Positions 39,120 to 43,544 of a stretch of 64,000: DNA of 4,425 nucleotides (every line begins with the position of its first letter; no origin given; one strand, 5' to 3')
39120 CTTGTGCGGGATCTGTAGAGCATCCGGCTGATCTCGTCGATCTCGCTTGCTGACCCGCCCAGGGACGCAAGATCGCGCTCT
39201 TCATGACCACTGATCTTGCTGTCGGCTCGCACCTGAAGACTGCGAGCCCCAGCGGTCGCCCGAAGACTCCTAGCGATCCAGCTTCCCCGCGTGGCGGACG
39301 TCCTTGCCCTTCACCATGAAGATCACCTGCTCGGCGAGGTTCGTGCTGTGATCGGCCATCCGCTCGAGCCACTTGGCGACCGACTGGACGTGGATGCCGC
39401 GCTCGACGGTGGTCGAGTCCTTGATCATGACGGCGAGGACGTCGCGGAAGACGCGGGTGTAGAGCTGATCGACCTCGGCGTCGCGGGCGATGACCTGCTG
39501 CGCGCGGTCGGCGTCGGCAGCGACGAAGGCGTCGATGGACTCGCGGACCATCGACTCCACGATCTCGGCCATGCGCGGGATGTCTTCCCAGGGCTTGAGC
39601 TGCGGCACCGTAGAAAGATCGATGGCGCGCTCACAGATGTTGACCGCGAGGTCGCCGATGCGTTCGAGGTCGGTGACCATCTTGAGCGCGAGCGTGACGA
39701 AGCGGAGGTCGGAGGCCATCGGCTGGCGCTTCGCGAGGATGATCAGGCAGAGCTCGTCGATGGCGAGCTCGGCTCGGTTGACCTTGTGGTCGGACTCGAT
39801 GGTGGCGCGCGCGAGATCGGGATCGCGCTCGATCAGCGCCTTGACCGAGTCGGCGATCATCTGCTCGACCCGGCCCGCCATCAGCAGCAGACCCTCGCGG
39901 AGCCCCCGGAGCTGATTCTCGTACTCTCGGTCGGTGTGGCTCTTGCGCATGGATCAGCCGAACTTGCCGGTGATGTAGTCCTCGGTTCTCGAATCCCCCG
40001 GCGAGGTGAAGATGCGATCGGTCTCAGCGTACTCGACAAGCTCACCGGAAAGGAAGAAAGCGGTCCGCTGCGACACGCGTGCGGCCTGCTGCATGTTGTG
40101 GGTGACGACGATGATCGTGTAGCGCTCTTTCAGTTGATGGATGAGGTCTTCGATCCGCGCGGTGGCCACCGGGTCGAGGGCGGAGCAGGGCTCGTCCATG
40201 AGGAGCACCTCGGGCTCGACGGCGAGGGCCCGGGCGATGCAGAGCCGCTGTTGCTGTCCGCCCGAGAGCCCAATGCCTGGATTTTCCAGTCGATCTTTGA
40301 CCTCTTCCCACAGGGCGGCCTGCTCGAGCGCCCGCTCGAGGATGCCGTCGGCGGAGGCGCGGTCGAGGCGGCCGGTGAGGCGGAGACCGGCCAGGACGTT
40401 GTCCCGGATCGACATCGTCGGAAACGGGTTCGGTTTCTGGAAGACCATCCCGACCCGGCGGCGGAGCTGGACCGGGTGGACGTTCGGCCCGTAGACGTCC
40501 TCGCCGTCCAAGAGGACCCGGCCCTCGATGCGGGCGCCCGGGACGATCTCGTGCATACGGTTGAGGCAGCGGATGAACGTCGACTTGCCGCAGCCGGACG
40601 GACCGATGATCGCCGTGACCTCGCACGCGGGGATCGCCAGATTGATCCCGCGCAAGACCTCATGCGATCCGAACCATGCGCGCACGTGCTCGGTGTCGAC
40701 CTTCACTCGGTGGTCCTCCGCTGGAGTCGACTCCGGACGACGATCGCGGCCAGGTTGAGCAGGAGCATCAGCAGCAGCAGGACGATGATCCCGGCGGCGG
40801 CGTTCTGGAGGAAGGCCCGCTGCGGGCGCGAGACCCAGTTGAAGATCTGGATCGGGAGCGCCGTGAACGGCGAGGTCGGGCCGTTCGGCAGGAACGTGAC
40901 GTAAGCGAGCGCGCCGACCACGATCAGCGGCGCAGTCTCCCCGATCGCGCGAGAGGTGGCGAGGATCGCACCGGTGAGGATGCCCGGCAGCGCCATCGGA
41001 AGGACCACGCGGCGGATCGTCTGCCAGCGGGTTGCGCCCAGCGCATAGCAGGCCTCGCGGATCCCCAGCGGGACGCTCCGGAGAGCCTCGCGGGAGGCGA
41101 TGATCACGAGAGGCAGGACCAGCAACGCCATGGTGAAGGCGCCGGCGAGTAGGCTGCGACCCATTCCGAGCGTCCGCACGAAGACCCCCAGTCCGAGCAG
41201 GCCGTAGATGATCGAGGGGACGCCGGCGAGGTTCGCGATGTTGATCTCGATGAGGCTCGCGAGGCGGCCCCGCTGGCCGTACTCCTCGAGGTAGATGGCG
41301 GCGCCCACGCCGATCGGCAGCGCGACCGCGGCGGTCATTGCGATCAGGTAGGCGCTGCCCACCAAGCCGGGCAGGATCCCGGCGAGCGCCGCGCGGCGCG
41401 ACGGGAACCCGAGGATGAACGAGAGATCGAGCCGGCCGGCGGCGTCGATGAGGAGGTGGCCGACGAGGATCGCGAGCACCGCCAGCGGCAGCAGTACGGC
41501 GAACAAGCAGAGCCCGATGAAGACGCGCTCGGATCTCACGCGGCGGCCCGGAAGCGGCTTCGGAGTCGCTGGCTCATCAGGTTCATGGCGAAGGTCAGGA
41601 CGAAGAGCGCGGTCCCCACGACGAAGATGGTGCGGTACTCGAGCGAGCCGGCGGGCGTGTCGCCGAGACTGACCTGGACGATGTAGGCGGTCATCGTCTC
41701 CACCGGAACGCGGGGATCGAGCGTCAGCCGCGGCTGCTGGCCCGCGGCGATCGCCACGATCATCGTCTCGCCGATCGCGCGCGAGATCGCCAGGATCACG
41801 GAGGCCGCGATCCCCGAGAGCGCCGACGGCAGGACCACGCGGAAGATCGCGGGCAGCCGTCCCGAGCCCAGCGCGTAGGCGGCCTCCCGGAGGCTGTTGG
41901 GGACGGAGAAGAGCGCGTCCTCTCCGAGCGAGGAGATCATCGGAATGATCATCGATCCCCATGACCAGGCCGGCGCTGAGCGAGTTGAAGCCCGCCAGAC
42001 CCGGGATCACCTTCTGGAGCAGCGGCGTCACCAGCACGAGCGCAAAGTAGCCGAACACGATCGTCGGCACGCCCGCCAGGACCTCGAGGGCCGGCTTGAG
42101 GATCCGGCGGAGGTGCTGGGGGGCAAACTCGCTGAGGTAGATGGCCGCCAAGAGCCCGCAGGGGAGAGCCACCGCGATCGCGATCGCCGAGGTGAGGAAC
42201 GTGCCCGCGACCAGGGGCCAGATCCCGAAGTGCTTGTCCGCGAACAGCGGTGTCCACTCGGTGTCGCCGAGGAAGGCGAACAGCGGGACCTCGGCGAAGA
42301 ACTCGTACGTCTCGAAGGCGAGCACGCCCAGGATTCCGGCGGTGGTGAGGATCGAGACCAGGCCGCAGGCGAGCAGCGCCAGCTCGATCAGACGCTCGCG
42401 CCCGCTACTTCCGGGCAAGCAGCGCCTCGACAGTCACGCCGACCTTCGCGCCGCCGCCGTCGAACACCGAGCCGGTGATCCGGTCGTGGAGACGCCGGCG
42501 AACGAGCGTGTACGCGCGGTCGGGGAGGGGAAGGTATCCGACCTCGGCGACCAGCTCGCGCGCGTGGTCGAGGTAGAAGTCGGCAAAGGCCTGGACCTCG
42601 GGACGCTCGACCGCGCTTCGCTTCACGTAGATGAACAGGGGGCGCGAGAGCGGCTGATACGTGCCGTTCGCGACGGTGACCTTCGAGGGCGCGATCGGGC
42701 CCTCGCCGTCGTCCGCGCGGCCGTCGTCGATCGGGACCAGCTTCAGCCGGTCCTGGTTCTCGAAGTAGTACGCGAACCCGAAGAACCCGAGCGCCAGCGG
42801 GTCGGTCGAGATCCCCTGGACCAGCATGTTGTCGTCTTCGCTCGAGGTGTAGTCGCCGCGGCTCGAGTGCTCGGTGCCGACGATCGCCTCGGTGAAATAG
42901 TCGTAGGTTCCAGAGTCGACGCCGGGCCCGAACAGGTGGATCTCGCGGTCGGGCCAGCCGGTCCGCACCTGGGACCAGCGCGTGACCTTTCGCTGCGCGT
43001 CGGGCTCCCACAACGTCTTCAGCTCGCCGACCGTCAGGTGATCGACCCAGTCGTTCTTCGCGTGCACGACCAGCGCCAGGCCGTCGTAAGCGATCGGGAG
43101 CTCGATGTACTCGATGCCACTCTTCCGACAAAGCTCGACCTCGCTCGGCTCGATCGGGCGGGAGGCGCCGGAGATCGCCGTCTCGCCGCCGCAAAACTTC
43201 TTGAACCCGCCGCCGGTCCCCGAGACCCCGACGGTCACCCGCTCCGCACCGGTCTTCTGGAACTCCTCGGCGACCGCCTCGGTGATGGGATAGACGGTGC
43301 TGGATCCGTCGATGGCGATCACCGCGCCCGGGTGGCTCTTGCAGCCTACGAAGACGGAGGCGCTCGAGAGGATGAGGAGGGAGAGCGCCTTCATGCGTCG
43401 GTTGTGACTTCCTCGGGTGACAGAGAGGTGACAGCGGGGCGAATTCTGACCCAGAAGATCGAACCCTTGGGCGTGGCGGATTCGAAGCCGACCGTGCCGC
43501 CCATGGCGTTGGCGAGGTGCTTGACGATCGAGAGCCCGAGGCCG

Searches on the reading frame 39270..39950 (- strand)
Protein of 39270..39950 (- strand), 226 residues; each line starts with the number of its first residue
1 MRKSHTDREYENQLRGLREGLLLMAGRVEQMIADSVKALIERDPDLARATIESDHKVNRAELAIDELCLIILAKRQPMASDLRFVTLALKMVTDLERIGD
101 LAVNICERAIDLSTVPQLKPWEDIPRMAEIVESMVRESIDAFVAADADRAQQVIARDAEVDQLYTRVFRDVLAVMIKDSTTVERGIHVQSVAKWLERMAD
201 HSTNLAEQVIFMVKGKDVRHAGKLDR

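Call 25: search_protein_families(library=pfam, proteins=[window:39270-39950:-], max_evalue=0.001)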
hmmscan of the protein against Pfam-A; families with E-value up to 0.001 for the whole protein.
window:39270-39950:- (226 aa): 1 family
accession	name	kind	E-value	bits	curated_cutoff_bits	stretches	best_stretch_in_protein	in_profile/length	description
PF01895.24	PhoU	-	1.7e-49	166.5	23.5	2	22-108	2-88/89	PhoU domain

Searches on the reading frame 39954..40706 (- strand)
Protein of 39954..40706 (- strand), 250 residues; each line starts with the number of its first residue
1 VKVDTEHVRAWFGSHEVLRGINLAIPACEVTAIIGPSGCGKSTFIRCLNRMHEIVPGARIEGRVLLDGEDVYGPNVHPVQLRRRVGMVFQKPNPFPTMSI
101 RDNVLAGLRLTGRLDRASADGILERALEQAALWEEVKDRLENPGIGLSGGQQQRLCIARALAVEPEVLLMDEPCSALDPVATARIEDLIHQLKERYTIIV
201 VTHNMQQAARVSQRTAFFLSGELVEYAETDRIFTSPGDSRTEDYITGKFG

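Call 25: search_protein_families(library=pfam, proteins=[window:39954-40706:-], max_evalue=0.001)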
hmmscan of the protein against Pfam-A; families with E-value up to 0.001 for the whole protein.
window:39954-40706:- (250 aa): 5 families
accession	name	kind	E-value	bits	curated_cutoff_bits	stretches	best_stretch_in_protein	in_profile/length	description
PF00005.33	ABC_tran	-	6.8e-33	114.6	25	1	18-174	1-136/137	ABC transporter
PF13304.12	AAA_21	-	3.1e-12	47.6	27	2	148-205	239-300/304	AAA domain, putative AbiEii toxin, Type IV TA system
PF02463.25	SMC_N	-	7.1e-09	35.8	40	1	134-213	121-207/220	RecF/RecN/SMC N terminal domain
PF13401.12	AAA_22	-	0.00029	21.6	27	1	29-111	6-61/130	AAA domain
PF13476.12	AAA_23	-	0.00072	20.7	27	0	12-48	7-39/201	AAA domain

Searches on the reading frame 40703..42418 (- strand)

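Call 25: search_protein_families(library=pfam, proteins=[window:40703-42418:-], max_evalue=0.001)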
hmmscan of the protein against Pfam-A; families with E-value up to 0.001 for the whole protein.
window:40703-42418:- (571 aa): 1 family
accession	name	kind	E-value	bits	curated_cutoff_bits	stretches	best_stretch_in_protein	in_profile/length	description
PF00528.27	BPD_transp_1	-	1.8e-16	60.8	26.4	1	368-569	3-182/184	Binding-protein-dependent transport system inner membrane component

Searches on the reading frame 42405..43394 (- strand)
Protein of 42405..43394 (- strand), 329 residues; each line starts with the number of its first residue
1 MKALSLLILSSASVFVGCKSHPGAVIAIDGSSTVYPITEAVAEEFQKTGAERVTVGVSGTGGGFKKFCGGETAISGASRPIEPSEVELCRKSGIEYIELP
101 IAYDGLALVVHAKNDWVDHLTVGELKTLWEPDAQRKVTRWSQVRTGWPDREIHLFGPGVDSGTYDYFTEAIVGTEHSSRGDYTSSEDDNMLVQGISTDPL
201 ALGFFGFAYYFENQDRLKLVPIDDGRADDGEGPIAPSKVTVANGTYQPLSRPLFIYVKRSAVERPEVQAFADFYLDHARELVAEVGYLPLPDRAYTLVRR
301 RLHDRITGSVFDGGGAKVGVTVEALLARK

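Call 25: search_protein_families(library=pfam, proteins=[window:42405-43394:-], max_evalue=0.001)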
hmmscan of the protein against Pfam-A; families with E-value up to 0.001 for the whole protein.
window:42405-43394:- (329 aa): 2 families
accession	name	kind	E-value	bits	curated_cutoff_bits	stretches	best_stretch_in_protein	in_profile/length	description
PF12849.12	PBP_like_2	-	2.3e-35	123.1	27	1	21-275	5-264/267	PBP superfamily domain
PF12727.12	PBP_like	-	1.7e-11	44.1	27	1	43-274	2-192/193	PBP superfamily domain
